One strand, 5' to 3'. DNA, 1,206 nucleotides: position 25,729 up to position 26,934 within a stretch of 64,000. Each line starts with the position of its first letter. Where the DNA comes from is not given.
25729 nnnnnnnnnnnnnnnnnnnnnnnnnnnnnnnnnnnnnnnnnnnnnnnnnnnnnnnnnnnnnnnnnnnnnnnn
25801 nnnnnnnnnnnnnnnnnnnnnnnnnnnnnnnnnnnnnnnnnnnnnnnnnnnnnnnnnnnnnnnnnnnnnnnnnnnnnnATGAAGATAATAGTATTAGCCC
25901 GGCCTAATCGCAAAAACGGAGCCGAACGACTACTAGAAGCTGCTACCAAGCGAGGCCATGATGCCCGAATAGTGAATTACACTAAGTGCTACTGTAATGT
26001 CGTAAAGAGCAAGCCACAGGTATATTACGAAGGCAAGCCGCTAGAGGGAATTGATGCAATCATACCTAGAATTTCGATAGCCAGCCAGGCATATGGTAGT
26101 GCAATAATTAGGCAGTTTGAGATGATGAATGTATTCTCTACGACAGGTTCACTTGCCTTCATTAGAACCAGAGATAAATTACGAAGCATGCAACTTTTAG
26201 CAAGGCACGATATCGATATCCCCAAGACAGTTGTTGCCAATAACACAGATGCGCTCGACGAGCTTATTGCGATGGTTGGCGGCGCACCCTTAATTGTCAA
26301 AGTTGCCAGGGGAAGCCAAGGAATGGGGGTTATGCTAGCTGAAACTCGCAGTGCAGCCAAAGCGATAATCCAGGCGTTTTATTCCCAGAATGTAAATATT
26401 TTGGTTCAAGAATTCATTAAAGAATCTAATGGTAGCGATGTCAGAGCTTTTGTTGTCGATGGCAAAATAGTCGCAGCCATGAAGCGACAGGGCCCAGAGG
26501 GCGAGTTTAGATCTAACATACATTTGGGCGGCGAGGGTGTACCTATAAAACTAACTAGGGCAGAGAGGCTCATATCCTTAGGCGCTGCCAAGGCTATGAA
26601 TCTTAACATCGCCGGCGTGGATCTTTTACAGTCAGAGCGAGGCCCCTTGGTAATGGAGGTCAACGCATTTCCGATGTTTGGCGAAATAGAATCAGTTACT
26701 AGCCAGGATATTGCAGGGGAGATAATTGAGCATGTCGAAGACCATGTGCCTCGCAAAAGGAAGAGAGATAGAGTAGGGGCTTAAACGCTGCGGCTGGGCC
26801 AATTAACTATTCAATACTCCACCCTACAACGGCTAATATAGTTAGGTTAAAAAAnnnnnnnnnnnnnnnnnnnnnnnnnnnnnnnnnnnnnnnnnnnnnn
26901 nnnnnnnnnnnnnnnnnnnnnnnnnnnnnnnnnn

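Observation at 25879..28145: A true RimK ortholog clustered with two divergent stand-alone GATase1-like genes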

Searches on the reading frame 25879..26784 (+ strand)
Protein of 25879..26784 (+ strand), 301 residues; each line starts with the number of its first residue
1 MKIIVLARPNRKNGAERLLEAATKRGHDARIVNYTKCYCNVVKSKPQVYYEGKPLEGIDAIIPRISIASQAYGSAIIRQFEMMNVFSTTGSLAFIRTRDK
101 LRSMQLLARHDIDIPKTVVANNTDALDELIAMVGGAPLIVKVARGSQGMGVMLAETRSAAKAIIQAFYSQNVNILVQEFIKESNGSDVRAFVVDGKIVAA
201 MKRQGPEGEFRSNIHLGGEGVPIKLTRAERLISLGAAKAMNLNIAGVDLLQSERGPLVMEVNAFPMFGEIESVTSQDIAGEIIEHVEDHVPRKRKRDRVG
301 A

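Call 3: search_protein_families(library=pfam, proteins=[window:25879-26784:+], max_evalue=0.01)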
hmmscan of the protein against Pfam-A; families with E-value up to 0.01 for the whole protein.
window:25879-26784:+ (301 aa): 10 families
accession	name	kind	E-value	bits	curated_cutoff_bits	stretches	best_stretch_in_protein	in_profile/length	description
PF08443.16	RimK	-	2.4e-59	200.6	21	1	97-285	1-187/188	RimK-like ATP-grasp domain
PF18030.7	Rimk_N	-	2.4e-30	105.1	26.4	1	1-93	1-93/94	RimK PreATP-grasp domain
PF02955.21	GSH-S_ATP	-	1.1e-17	64.5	23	1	114-251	12-153/175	Prokaryotic glutathione synthetase, ATP-grasp domain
PF02655.19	ATP-grasp_3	-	1.9e-09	38.3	23.2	1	98-263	2-155/160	ATP-grasp domain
PF14397.11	ATPgrasp_ST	-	2e-08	34.2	31.4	1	98-222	20-175/278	Sugar-transfer associated ATP-grasp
PF02222.28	ATP-grasp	-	0.00043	20.4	27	1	106-181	2-77/179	ATP-grasp domain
PF08442.15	ATP-grasp_2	-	0.0015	18.6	29.5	1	102-173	6-81/202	ATP-grasp domain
PF07478.18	Dala_Dala_lig_C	-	0.0019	18.2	24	0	122-193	23-91/204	D-ala D-ala ligase C-terminus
PF01071.24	GARS_A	-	0.0033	17.7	27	1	103-201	6-108/194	Phosphoribosylglycinamide synthetase, ATP-grasp (A) domain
PF03133.20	TTL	-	0.0048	16.6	20.1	0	136-181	67-107/292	Tubulin-tyrosine ligase family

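Call 4: search_protein_families(library=ncbifam, proteins=[window:25879-26784:+], max_evalue=0.01)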
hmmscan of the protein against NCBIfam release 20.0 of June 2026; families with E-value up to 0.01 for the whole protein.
window:25879-26784:+ (301 aa): 32 families (the best 25 are shown)
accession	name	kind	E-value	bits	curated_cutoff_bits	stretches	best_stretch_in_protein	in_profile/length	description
NF007764.0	PRK10446.1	equivalog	5.8e-97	324.6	331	1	1-292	1-292/300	30S ribosomal protein S6--L-glutamate ligase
TIGR00768.1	rimK_fam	subfamily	6.5e-71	238.9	143.4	1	2-286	1-276/276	RimK family alpha-L-glutamate ligase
NF040720.1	MptN_Meth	equivalog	1.7e-41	142.2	350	1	11-286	10-290/291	tetrahydromethanopterin:alpha-L-glutamate ligase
TIGR02144.1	LysX_arch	equivalog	9.8e-35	120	275.6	1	18-290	15-279/281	lysine biosynthesis protein LysX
TIGR04356.1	grasp_GAK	hypoth_equivalog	2.8e-24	85.7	300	1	5-287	4-284/287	GAK system ATP-grasp enzyme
NF003573.0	PRK05246.1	equivalog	1.2e-20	73.6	272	1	114-290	135-313/316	glutathione synthase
NF009110.0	PRK12458.1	subfamily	1.5e-20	73.5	408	1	111-295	144-336/349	glutathione synthetase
TIGR04443.1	F420_CofF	equivalog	1.3e-16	60.5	300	1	93-265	86-258/283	coenzyme gamma-F420-2:alpha-L-glutamate ligase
TIGR02068.2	cya_phycin_syn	equivalog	2e-16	59.2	850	1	85-206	199-317/862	cyanophycin synthetase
TIGR01380.1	glut_syn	equivalog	9.6e-16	57.7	299.05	1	114-289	134-311/312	glutathione synthase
NF010623.0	PRK14016.1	subfamily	1.2e-14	53.4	877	1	87-205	202-317/871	cyanophycin synthetase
NF038074.1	fam_STM4014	hypoth_equivalog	1.4e-11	44.3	175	2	95-163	112-183/349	STM4014 family protein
NF009402.0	PRK12767.1-1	equivalog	1.4e-10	40.6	218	1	97-203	113-220/329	carbamoyl phosphate synthase-like protein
TIGR03103.1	trio_acet_GNAT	equivalog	7e-10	38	569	1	87-207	285-401/547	N-acetylglutaminylglutamine synthetase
NF002563.0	PRK02186.1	subfamily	3.8e-09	35.4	625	1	93-193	101-200/890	argininosuccinate lyase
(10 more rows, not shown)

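Call 18: search_solved_structures(query=window:25879-26784:+, max_evalue=0.00001, show_alignments=1)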
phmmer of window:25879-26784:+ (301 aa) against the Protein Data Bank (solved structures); distinct sequences matched with E-value up to 0.00001: 13.
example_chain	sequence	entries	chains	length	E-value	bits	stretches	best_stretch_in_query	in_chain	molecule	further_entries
7qys_A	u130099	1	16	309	1.7e-93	316.1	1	1-289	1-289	Probable alpha-L-glutamate ligase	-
7qyr_A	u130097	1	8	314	3.7e-93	315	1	1-289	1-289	Probable alpha-L-glutamate ligase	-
5zct_A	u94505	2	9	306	1.3e-85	290.2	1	1-291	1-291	Ribosomal protein S6--L-glutamate ligase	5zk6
4iwx_A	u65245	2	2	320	1.6e-85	290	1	1-290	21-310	Ribosomal protein S6 modification protein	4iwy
3vpd_A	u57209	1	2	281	1.9e-19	73.3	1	43-286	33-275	Ribosomal protein S6 modification protein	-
1uc8_A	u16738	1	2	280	1.7e-16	63.6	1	38-285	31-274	lysine biosynthesis enzyme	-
1uc9_A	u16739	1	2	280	2.7e-16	62.9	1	38-285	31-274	lysine biosynthesis enzyme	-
3vpb_A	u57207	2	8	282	4e-13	52.5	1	55-289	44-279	Putative acetylornithine deacetylase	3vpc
5k2m_A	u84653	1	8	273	6e-12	48.7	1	77-286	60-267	RimK-related lysine biosynthesis protein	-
5i47_A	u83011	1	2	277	1.1e-08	38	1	16-284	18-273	RimK domain protein ATP-grasp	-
7wac_A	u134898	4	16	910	9.9e-08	34.8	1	84-203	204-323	Cyanophycin synthase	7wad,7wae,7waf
7lg5_A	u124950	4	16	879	2.3e-07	33.6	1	73-203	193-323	Cyanophycin synthase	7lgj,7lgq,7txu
7txv_A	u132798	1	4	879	2.4e-07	33.6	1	73-203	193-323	Cyanophycin synthase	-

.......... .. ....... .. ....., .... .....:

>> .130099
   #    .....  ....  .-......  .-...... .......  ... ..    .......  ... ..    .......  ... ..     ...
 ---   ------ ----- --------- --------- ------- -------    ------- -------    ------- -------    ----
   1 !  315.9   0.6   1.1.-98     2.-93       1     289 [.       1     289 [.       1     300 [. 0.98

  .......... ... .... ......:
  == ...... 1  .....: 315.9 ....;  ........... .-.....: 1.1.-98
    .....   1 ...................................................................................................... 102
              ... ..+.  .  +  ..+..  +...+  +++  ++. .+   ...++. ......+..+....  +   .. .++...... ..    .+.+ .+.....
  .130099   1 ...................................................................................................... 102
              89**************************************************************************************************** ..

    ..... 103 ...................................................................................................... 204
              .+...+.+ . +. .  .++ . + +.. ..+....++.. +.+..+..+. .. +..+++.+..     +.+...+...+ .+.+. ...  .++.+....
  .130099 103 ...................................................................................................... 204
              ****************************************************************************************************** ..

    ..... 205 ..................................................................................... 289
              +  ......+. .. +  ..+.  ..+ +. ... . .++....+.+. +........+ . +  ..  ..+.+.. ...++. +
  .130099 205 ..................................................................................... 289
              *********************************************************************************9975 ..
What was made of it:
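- On RimK (ribosomal protein S6--L-glutamate ligase): Residues 1-289 align without gaps to 7qys (316 bits) and 1-291 to 5zct (290 bits) (call 18).
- Checked: Collinear over residues 1-289/291 with Pseudomonas RimK 7qys/7qyr (316 bits) and E. coli RimK 5zct/4iwx (290 bits) (call 18).
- RimK here is 52% identical to enzymes that need only Glu and ATP (call 18), and no ammonia-using RimK reaction is known.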

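Call 83: find_related_loci(query=window:25879-26784:+, collection=viral_contigs, flank=6000)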
Query window:25879-26784:+ (301 aa) in viral_contigs; peptide patterns used: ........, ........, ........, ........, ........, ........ (x = any residue, [..] = any of these).
7 stretches matched a pattern, but none encodes a relative of the query by tblastn (E <= 1e-3).
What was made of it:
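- Tried and rejected: viral_contigs scan with RimK (call 83).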
